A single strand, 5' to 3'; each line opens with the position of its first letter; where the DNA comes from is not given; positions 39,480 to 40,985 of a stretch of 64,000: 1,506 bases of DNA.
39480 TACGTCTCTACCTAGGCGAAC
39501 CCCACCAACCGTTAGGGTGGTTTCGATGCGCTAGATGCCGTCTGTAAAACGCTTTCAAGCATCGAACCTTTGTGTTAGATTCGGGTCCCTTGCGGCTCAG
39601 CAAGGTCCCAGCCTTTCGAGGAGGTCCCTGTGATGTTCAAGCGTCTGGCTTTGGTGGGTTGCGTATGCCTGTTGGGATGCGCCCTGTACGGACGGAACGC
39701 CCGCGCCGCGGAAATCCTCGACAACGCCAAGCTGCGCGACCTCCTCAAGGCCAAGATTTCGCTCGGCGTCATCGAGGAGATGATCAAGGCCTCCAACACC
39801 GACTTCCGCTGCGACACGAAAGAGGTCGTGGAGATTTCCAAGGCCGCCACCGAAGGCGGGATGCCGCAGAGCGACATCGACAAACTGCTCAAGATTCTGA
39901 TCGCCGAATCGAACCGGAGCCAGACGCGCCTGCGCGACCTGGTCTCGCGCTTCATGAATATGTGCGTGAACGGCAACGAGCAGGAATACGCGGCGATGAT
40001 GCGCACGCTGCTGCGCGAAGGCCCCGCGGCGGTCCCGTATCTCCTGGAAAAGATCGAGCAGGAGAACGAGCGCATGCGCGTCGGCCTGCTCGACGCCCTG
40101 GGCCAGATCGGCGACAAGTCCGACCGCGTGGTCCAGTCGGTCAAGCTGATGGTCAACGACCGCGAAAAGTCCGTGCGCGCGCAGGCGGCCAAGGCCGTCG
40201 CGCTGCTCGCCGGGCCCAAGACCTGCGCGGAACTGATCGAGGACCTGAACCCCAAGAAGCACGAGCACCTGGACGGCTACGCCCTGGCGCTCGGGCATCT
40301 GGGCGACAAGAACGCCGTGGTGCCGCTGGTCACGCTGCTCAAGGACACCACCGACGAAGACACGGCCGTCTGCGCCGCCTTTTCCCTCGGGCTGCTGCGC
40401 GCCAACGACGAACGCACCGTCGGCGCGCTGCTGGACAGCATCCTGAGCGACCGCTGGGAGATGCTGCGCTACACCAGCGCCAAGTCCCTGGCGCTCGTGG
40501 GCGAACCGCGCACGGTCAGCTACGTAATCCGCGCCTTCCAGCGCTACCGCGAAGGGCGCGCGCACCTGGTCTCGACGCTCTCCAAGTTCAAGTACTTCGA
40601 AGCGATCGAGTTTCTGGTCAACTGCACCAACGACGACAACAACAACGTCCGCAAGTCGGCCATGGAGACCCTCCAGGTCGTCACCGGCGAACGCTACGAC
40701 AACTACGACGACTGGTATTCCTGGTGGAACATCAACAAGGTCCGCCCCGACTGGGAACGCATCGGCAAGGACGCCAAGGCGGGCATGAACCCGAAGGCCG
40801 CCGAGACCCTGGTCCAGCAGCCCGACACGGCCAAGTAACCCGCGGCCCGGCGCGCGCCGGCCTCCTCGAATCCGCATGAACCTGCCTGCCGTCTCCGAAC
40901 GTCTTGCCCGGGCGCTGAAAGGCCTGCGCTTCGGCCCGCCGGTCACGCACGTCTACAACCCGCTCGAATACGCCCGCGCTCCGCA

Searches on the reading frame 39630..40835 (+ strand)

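Call 61: search_protein_families(library=pfam, proteins=[window:39630-40835:+], max_evalue=0.001)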
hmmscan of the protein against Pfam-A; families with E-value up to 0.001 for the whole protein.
window:39630-40835:+ (402 aa): 5 families
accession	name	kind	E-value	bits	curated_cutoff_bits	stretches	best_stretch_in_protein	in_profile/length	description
PF13646.12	HEAT_2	-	6.8e-22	78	27.7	1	172-244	6-78/88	HEAT repeats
PF02985.28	HEAT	-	6.9e-08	32.5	23.5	0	326-350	2-26/31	HEAT repeat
PF13513.12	HEAT_EZ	-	2.8e-07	31.3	27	0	324-348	28-52/55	HEAT-like repeat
PF03130.22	HEAT_PBS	-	3.6e-06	27.4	20.9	0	218-239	6-27/27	PBS lyase HEAT-like repeat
PF18944.7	DUF5691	-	4.6e-05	23.5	27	0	115-205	166-255/491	Family of unknown function (DUF5691)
